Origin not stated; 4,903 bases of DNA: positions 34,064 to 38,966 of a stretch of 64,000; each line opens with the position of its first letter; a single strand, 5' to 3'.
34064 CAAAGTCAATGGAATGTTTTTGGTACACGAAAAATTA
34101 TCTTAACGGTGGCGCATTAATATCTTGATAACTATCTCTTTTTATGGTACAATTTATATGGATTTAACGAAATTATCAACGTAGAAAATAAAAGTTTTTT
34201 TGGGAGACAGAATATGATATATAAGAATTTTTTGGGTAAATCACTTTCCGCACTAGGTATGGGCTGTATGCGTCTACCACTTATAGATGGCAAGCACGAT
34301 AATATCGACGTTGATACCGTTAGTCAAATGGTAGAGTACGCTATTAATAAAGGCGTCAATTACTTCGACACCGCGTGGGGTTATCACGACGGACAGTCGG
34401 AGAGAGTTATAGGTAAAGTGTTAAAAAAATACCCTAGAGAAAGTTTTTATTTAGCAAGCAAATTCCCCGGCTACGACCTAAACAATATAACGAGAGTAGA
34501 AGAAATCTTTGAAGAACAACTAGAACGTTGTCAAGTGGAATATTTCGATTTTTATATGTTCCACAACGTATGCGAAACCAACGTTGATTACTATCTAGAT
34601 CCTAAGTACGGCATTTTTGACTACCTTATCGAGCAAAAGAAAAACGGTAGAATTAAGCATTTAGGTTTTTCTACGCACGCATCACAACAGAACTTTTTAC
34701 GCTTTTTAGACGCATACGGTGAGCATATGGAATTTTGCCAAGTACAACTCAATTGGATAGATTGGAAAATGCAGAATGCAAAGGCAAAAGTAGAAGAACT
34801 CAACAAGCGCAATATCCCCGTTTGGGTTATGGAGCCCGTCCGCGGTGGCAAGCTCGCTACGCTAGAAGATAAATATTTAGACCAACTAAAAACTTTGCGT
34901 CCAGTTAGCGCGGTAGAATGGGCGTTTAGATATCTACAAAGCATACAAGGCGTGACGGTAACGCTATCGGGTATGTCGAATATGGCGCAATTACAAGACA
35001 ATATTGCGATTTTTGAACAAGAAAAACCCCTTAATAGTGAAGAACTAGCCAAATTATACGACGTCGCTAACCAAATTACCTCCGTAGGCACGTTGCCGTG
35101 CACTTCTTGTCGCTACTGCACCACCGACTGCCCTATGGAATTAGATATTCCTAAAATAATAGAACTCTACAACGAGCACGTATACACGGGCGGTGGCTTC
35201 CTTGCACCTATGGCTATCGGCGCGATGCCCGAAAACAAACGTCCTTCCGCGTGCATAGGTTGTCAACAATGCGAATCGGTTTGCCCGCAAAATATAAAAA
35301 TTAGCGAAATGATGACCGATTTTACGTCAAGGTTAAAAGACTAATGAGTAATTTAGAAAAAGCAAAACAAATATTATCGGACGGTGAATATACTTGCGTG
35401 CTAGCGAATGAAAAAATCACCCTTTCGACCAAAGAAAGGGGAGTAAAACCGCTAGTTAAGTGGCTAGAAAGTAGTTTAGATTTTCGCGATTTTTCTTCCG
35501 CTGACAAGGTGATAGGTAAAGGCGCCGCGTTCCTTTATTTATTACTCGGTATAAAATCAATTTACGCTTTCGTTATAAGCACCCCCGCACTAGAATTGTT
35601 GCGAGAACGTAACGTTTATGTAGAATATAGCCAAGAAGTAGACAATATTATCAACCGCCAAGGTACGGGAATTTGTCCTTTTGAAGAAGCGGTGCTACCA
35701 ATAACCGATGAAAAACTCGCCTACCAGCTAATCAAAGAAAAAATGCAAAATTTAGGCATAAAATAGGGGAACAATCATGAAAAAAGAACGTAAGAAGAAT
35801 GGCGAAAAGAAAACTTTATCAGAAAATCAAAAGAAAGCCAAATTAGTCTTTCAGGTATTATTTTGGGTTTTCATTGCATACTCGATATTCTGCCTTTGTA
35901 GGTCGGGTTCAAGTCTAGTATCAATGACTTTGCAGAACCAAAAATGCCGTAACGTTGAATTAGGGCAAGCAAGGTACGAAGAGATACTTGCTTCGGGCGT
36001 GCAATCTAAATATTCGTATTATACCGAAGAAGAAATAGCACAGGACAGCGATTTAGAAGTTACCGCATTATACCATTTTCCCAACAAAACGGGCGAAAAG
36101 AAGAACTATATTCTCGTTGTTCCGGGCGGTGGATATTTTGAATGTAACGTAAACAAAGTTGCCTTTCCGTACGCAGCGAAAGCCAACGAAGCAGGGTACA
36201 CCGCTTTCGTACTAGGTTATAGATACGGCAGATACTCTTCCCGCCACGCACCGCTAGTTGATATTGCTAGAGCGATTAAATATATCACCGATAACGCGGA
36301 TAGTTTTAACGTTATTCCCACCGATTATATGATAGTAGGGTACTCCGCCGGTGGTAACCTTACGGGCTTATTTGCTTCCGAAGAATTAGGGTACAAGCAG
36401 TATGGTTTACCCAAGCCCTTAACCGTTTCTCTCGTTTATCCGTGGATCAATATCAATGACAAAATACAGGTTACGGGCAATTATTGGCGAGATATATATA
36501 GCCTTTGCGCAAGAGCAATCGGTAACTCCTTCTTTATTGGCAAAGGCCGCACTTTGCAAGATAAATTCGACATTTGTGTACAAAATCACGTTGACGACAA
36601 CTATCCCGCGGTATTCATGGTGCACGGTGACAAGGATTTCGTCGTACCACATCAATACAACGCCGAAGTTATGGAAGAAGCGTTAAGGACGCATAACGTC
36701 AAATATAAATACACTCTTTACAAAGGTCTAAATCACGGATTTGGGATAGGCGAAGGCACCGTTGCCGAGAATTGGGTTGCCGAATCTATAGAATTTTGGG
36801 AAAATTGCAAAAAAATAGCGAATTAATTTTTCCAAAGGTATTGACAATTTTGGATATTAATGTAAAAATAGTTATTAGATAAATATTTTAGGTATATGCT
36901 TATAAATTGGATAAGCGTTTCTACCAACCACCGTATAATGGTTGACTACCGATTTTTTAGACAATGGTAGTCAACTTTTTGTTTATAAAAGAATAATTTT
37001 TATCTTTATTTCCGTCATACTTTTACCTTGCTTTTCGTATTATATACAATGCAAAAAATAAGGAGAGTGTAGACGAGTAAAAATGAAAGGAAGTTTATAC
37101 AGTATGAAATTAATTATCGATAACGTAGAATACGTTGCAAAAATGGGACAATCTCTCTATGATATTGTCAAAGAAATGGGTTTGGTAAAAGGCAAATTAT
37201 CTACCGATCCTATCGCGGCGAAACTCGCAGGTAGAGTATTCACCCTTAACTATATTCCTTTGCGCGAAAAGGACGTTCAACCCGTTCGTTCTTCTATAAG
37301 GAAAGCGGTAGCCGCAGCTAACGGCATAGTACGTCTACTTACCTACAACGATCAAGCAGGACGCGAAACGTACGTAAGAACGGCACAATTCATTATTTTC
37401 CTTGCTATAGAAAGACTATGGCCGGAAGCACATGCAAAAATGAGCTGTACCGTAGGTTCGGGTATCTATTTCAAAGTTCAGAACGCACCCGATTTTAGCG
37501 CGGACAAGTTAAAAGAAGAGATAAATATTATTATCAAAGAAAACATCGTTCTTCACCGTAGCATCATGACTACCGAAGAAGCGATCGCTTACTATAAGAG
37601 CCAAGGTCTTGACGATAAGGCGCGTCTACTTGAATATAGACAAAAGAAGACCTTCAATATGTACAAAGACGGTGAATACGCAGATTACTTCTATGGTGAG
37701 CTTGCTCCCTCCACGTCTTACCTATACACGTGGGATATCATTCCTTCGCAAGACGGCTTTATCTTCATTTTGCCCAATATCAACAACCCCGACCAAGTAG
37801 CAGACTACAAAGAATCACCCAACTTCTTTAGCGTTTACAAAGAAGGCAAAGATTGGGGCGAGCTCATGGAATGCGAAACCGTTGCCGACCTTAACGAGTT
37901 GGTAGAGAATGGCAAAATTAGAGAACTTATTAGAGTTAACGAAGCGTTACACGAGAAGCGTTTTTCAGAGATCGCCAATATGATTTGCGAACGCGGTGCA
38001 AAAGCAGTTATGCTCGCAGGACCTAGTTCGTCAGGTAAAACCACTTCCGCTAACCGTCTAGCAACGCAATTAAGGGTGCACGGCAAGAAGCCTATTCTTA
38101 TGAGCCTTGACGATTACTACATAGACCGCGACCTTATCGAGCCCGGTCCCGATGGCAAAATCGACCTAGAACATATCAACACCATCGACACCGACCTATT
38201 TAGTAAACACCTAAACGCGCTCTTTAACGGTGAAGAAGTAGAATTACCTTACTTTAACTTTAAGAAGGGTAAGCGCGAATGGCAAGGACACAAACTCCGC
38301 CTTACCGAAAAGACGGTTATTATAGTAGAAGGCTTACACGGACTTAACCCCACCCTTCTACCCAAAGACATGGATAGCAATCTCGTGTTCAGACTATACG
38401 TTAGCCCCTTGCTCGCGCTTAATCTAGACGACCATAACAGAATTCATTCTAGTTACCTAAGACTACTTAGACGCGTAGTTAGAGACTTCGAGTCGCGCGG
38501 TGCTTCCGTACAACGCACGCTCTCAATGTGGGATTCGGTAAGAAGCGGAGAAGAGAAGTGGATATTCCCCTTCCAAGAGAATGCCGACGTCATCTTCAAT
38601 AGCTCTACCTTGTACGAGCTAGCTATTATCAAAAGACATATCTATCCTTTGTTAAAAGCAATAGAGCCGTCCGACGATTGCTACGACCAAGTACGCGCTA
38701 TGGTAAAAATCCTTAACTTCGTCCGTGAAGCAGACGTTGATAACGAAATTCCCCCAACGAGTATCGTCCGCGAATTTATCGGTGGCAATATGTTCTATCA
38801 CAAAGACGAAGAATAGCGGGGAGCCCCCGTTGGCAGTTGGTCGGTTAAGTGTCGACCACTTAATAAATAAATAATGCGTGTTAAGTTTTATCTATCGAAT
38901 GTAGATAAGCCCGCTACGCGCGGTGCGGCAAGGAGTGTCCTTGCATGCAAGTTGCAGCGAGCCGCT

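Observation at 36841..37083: Guanine-type purine riboswitch wired as an ON switch for a uridine-kinase-like gene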

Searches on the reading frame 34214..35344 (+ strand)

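Call 4: search_protein_families(library=pfam, proteins=[window:34214-35344:+])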
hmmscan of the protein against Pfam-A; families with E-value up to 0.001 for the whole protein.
window:34214-35344:+ (376 aa): 13 families
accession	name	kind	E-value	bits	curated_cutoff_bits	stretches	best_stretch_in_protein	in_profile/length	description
PF00248.27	Aldo_ket_red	-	2e-35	122.7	24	1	14-282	2-287/291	Aldo/keto reductase family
PF13187.11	Fer4_9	-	4e-10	40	27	1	296-360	2-50/52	4Fe-4S dicluster domain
PF13534.11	Fer4_17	-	3.9e-06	27.8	22.2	1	296-361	2-60/61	4Fe-4S dicluster domain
PF13237.11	Fer4_10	-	8.7e-06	26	25.5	1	295-358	8-53/53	4Fe-4S dicluster domain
PF12838.12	Fer4_7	-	1.3e-05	26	27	1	296-361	2-52/52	4Fe-4S dicluster domain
PF13183.11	Fer4_8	-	1.4e-05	25.9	27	1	295-361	4-68/68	4Fe-4S dicluster domain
PF13746.11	Fer4_18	-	1.9e-05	25.3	27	0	284-315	49-80/114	4Fe-4S dicluster domain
PF14691.11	Fer4_20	-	2.7e-05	24.4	25.8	0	296-322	24-52/113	Dihydroprymidine dehydrogenase domain II, 4Fe-4S cluster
PF14697.11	Fer4_21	-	5.5e-05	23.7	35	0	345-359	39-53/59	4Fe-4S dicluster domain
PF00037.32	Fer4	-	6e-05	23.1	21.1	1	344-360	5-21/24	4Fe-4S binding domain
PF12837.12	Fer4_6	-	0.00016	21.9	25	0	344-358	6-20/24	4Fe-4S binding domain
PF12797.12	Fer4_2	-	0.00042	20.6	24.5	0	345-358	8-21/22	4Fe-4S binding domain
PF17179.9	Fer4_22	-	0.00068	20.9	27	0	338-361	72-95/95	4Fe-4S dicluster domain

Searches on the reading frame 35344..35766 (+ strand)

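Call 4: search_protein_families(library=pfam, proteins=[window:35344-35766:+])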
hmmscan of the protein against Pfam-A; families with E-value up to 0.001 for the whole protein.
window:35344-35766:+ (140 aa): 1 family
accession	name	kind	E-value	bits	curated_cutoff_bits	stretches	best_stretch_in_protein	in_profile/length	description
PF08973.16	TM1506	-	3.7e-43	146.8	27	1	7-134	2-130/130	Domain of unknown function (DUF1893)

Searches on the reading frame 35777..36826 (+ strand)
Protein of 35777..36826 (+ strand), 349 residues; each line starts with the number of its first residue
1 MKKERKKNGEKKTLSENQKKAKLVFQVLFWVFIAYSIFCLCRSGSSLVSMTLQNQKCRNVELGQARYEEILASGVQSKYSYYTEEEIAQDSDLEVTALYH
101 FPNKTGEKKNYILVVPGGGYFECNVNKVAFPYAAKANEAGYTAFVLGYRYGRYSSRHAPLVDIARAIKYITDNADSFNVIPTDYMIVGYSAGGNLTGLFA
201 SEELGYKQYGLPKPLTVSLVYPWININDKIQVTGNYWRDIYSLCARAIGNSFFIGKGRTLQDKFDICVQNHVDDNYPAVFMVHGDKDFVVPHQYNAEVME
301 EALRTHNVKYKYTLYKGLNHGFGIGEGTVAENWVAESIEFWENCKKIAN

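Call 4: search_protein_families(library=pfam, proteins=[window:35777-36826:+])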
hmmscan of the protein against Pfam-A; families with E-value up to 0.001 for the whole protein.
window:35777-36826:+ (349 aa): 4 families
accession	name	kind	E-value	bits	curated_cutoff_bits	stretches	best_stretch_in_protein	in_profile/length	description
PF20434.5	BD-FAE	-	6.3e-19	68.8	26.8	1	101-296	5-209/215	BD-FAE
PF07859.19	Abhydrolase_3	-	7.3e-14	52.5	25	1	117-322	6-208/210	alpha/beta hydrolase fold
PF00326.27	Peptidase_S9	-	5.5e-09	36.3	22.6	1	270-344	136-209/213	Prolyl oligopeptidase family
PF01738.24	DLH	-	1e-06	28.9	21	1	277-327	144-193/217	Dienelactone hydrolase family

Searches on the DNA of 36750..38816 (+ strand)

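Call 16: search_rna_families(sources=[L036, L037, L038, L039, L040, L041, L042, L043, L044, L045, L046], threshold=evalue, max_evalue=1, show_alignments=10)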
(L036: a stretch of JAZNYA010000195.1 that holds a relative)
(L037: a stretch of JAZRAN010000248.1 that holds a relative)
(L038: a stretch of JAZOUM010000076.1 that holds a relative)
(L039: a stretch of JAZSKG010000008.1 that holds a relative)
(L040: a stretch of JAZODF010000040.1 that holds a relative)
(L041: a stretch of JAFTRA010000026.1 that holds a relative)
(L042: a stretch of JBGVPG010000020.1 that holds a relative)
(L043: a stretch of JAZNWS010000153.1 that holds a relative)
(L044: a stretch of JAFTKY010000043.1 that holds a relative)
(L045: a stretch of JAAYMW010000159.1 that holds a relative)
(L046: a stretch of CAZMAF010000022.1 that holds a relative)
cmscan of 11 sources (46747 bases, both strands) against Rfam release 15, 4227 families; matches with E-value up to 1: 13.
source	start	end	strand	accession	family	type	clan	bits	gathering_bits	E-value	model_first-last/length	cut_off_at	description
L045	3030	3164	+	RF00010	RNaseP_bact_a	Gene; ribozyme;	CL00002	104.2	100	6.3e-31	1-132/367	3'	Bacterial RNase P class A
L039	1313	1409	+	RF00167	Purine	Cis-reg; riboswitch;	CL00123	60.4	37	4.3e-08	1-102/102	no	Purine riboswitch aptamer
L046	796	893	+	RF00167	Purine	Cis-reg; riboswitch;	CL00123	52.2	37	4.1e-06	1-102/102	no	Purine riboswitch aptamer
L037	434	529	+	RF00167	Purine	Cis-reg; riboswitch;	CL00123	52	37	4.5e-06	1-102/102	no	Purine riboswitch aptamer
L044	1052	1149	+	RF00167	Purine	Cis-reg; riboswitch;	CL00123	51.5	37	6e-06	1-102/102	no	Purine riboswitch aptamer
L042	1124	1222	+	RF00167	Purine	Cis-reg; riboswitch;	CL00123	49.5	37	1.8e-05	1-102/102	no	Purine riboswitch aptamer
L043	1037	1134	+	RF00167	Purine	Cis-reg; riboswitch;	CL00123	49.4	37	1.9e-05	1-102/102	no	Purine riboswitch aptamer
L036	1333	1428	+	RF00167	Purine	Cis-reg; riboswitch;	CL00123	48.9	37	2.4e-05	1-102/102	no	Purine riboswitch aptamer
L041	1328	1425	+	RF00167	Purine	Cis-reg; riboswitch;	CL00123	48.1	37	3.9e-05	1-102/102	no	Purine riboswitch aptamer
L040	1250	1347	+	RF00167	Purine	Cis-reg; riboswitch;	CL00123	43.2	37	0.00059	1-102/102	no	Purine riboswitch aptamer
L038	1110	1205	+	RF00167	Purine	Cis-reg; riboswitch;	CL00123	37.1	37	0.018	1-102/102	no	Purine riboswitch aptamer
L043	3166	3260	+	RF02552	RcsR1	Gene; sRNA;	-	26.8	60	0.19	1-96/96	no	RcsR1 sRNA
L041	4436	4504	+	RF00856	mir-232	Gene; miRNA;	-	25.8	67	0.31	1-80/80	no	mir-232 microRNA precursor family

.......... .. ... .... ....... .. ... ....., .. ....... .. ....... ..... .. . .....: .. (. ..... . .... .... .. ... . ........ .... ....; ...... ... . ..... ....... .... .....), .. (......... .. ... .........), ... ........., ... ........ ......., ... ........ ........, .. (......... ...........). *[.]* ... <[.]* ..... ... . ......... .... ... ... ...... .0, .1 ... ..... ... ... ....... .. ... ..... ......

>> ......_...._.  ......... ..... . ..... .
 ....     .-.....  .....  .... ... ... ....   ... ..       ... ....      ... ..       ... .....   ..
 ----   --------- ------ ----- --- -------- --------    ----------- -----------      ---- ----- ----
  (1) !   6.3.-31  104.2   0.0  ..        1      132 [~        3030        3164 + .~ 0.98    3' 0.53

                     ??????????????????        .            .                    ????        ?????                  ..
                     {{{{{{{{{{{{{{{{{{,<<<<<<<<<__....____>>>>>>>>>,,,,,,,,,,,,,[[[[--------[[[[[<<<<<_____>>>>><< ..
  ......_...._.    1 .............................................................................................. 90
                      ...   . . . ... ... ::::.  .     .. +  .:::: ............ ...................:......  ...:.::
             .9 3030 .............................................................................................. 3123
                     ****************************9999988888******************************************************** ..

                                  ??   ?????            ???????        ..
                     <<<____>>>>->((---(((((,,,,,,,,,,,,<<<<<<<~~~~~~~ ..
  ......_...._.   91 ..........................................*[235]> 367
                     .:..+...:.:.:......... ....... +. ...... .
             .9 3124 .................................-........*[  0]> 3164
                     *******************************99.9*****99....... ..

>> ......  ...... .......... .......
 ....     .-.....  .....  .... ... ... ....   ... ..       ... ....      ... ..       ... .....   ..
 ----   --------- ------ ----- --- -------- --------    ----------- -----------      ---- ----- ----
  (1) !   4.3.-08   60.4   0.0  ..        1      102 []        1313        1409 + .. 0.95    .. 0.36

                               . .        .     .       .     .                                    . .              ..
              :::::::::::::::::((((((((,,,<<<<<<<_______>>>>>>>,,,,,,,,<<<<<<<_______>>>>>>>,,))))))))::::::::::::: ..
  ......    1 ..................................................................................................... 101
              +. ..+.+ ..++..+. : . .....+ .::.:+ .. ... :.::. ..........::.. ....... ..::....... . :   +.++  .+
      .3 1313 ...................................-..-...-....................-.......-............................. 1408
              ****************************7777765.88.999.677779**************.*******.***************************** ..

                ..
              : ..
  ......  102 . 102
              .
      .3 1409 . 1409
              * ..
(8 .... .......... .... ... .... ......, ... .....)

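Call 76: search_rna_families(source=window, start=36750, end=37150, threshold=evalue, max_evalue=1)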
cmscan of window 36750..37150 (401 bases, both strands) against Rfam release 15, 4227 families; matches with E-value up to 1: 3.
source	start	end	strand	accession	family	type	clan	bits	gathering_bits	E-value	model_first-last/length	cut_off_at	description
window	36870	36968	+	RF00167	Purine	Cis-reg; riboswitch;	CL00123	54.3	37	1e-08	1-102/102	no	Purine riboswitch aptamer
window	37004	37084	+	RF00972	mir-651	Gene; miRNA;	-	25.5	106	0.0059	1-86/86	no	mir-651 microRNA precursor family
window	36940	36976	-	RF04063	MIR2629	Gene; miRNA;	-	16.9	60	0.2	20-54/66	no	MIR2629 microRNA precursor family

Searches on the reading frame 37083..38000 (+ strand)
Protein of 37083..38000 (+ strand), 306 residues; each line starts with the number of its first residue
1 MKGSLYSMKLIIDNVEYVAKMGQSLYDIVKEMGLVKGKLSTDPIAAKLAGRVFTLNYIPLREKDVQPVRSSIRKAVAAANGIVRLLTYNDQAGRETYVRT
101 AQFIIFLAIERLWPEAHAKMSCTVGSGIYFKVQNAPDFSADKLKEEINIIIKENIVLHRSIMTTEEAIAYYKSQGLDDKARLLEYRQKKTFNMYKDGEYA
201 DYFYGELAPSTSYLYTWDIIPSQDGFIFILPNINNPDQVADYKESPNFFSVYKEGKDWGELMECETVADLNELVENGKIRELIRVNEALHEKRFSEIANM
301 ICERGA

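Call 34: search_protein_families(library=pfam, proteins=[window:37083-38000:+], max_evalue=1)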
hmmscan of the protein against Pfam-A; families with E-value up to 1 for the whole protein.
window:37083-38000:+ (306 aa): 1 family
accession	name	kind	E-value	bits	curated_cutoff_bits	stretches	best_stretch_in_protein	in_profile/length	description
PF09005.15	FUBP_C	-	0.24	11.4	20.1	0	168-188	15-35/36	Far upstream element-binding protein, C-terminal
